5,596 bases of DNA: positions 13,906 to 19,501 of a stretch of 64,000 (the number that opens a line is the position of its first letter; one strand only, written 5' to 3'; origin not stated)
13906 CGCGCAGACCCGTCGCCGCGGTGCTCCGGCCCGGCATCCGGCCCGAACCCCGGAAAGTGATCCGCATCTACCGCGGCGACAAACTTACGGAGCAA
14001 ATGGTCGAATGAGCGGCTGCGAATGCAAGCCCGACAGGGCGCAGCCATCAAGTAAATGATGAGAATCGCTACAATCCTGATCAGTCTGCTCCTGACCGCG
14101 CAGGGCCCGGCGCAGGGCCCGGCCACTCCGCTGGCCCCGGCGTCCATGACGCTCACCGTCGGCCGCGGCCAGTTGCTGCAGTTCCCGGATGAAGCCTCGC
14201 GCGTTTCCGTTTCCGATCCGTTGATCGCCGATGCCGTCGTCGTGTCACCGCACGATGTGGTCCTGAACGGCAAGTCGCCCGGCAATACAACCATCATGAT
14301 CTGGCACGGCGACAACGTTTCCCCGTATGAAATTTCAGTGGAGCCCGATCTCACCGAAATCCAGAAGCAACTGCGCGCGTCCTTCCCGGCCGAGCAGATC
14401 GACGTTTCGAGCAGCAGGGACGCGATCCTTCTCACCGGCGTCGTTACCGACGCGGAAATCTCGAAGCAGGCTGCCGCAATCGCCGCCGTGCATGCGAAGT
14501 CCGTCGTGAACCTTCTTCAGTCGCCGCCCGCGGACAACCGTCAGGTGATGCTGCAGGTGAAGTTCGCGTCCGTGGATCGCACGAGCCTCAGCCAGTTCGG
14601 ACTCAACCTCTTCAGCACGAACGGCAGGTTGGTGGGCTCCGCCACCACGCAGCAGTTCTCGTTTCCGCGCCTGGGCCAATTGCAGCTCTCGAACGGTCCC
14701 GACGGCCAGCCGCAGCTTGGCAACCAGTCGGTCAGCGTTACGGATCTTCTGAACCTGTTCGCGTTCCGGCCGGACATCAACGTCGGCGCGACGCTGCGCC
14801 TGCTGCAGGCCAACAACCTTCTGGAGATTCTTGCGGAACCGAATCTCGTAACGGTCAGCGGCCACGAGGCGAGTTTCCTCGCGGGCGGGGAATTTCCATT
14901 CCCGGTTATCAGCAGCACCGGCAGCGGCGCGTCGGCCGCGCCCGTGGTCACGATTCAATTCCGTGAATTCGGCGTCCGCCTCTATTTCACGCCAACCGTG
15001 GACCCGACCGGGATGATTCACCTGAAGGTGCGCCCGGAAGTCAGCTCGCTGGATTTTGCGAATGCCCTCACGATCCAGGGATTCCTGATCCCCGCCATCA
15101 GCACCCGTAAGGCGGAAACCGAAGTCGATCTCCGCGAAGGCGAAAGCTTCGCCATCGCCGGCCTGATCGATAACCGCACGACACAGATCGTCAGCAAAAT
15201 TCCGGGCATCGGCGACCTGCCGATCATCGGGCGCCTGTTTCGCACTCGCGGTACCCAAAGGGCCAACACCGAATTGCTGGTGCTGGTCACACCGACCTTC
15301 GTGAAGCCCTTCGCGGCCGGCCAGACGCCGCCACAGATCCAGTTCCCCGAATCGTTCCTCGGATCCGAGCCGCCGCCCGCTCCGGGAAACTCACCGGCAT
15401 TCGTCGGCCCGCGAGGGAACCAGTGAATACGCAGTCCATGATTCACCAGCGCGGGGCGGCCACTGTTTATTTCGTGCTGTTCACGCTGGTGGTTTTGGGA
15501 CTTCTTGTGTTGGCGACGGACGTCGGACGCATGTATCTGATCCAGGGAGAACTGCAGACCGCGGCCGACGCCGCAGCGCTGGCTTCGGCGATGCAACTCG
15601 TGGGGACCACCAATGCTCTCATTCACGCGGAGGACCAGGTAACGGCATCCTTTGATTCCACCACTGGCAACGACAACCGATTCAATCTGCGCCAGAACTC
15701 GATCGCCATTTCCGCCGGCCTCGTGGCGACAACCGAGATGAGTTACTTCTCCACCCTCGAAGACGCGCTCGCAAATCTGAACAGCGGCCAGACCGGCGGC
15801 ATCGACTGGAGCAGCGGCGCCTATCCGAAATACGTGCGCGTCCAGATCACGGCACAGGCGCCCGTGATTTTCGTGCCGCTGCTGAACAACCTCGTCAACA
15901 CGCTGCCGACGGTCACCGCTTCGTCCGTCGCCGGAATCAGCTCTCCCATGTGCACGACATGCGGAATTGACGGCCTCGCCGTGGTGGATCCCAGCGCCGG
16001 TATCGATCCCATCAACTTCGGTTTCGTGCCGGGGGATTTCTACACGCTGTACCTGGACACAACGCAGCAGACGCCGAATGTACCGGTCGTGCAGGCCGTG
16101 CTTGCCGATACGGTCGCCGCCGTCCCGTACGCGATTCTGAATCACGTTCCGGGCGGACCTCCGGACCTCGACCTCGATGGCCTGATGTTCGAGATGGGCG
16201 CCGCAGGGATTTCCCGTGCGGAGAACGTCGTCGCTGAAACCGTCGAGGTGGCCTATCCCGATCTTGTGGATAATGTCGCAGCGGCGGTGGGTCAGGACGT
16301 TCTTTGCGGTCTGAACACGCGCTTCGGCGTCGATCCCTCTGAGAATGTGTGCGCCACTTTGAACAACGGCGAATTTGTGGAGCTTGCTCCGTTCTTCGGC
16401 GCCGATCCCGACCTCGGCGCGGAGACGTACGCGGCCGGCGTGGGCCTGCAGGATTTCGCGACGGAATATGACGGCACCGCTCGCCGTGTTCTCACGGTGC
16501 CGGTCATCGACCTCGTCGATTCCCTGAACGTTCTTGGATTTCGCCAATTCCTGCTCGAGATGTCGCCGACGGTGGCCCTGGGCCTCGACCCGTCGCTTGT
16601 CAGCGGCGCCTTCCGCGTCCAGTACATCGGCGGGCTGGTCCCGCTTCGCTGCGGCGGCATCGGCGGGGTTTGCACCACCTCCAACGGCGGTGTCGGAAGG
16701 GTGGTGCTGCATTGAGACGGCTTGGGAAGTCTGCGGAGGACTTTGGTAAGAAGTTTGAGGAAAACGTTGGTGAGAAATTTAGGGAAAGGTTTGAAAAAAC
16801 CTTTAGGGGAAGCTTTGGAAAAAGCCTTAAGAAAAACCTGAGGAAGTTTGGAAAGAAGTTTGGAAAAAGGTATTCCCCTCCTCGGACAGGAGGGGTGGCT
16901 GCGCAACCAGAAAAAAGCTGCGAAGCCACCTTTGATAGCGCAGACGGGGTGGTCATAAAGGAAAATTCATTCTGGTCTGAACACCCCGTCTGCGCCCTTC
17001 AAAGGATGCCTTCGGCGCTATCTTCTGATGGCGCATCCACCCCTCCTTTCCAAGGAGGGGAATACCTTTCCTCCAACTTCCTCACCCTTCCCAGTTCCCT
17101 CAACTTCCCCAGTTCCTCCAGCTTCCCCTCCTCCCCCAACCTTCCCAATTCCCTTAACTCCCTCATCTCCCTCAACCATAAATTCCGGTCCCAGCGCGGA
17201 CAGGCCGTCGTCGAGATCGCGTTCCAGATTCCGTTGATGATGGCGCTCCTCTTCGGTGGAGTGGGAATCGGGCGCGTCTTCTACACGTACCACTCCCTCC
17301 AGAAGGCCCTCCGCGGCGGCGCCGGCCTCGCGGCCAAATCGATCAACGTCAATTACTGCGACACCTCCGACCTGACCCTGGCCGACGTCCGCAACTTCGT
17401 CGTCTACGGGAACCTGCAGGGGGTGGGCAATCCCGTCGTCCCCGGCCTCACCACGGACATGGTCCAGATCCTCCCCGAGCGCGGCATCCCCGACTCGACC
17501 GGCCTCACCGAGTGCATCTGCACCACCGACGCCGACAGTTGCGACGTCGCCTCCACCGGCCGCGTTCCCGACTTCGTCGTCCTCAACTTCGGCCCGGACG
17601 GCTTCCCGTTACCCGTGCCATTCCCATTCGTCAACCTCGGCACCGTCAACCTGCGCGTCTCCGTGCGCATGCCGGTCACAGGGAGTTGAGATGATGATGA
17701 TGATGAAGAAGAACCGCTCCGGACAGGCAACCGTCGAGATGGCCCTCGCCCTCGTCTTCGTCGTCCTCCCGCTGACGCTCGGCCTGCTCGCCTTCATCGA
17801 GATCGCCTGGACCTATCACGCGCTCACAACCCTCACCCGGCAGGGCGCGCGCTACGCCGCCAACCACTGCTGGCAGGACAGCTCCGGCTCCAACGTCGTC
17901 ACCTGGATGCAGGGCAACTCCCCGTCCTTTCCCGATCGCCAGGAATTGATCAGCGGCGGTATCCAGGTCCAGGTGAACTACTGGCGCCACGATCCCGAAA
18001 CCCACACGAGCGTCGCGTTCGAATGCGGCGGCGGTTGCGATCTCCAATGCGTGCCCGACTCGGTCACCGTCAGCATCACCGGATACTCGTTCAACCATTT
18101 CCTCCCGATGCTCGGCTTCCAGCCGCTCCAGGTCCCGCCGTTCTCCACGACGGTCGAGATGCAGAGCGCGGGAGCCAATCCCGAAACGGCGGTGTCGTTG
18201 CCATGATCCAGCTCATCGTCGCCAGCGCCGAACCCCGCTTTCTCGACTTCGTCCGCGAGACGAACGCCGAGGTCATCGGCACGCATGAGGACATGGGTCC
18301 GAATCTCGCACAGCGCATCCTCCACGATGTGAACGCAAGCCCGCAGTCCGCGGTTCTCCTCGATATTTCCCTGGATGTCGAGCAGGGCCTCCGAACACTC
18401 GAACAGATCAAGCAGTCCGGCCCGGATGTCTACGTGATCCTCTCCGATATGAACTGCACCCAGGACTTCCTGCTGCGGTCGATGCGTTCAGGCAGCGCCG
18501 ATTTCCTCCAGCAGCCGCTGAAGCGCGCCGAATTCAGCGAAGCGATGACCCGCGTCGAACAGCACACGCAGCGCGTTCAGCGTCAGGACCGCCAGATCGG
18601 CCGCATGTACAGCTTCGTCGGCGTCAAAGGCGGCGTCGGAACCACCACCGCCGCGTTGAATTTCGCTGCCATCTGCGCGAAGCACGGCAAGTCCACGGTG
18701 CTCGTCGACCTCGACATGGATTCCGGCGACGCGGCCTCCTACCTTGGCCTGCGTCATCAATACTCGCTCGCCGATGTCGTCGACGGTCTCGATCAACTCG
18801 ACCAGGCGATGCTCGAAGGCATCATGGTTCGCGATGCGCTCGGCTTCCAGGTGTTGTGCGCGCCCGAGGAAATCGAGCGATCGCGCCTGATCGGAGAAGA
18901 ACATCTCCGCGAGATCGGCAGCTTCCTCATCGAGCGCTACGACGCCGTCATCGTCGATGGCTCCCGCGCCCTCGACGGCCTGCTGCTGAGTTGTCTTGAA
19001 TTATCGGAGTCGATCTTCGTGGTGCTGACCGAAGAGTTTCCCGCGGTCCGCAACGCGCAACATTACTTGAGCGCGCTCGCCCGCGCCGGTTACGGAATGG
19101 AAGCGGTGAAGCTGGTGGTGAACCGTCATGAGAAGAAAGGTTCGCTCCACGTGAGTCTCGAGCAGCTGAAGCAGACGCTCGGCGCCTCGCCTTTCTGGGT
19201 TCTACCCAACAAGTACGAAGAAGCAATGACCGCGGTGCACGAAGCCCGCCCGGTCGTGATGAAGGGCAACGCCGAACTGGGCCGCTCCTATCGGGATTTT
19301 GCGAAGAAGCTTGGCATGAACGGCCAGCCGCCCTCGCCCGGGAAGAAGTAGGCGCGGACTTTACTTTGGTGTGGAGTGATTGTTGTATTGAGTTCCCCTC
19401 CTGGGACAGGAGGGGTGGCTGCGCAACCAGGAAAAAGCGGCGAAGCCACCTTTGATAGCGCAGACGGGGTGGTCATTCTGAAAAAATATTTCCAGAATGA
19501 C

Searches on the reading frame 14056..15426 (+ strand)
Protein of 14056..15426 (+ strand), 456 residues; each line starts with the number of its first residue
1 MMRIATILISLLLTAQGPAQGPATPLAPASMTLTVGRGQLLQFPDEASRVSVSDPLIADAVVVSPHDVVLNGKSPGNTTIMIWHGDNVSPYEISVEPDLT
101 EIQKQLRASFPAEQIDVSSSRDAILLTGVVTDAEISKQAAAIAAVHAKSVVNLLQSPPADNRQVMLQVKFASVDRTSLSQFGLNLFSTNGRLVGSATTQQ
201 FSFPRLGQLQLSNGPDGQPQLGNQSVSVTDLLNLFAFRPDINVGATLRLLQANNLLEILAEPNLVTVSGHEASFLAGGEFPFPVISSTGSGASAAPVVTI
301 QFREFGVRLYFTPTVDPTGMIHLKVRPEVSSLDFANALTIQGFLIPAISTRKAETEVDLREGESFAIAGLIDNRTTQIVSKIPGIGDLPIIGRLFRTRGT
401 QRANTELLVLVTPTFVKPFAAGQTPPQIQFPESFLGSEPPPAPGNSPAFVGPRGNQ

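Call 96: search_protein_families(library=pfam, proteins=[window:14056-15426:+], max_evalue=0.00001)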
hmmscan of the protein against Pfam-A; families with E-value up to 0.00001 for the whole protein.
window:14056-15426:+ (456 aa): 3 families
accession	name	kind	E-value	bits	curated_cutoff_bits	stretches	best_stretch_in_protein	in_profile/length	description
PF00263.26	Secretin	-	6.6e-46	156.4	27.5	1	250-416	2-168/169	Bacterial type II and III secretion system protein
PF13629.12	T2SS-T3SS_pil_N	-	1.3e-18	66.9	23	1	28-95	2-69/72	Pilus formation protein N terminal region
PF04972.22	BON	-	2.9e-06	27.9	27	0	100-155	3-66/69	BON domain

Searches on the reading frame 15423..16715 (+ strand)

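Call 96: search_protein_families(library=pfam, proteins=[window:15423-16715:+], max_evalue=0.00001)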
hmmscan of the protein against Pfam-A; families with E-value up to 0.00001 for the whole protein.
window:15423-16715:+ (430 aa): 1 family
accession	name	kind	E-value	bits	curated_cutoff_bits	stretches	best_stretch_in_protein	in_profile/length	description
PF13400.11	Tad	-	2.5e-10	41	22.3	1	11-57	1-46/47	Putative Flp pilus-assembly TadE/G-like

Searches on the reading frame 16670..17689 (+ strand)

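Call 96: search_protein_families(library=pfam, proteins=[window:16670-17689:+], max_evalue=0.00001)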
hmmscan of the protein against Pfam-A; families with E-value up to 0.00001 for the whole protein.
window:16670-17689:+ (339 aa): 1 family
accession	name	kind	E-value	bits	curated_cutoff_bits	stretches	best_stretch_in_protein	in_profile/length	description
PF07811.17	TadE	-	2.5e-09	37.5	22.9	1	177-218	1-42/43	TadE-like protein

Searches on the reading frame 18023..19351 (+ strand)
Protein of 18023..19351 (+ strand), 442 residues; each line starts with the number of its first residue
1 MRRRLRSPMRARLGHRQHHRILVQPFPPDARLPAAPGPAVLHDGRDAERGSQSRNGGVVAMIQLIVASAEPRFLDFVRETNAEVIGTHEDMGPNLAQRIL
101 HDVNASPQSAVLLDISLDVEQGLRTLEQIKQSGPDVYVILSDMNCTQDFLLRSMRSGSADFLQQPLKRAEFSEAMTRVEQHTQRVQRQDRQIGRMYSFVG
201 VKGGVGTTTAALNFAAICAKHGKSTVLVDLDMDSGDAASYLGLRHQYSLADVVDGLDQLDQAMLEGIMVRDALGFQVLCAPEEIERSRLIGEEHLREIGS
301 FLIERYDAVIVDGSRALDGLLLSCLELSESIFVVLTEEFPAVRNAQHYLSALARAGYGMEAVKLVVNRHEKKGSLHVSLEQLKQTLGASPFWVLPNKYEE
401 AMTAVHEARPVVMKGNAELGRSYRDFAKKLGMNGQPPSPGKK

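Call 96: search_protein_families(library=pfam, proteins=[window:18023-19351:+], max_evalue=0.00001)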
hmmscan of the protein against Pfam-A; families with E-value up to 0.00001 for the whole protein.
window:18023-19351:+ (442 aa): 3 families
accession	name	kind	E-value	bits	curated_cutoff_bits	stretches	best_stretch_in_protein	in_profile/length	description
PF13614.12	AAA_31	-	9.8e-11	42.3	27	1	196-345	4-157/177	AAA domain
PF01656.29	CbiA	-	1e-08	35.6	25.4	1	198-388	3-102/125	CobQ/CobB/MinD/ParA nucleotide binding domain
PF00072.30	Response_reg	-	1.9e-07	31.7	30.2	1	98-174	33-109/111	Response regulator receiver domain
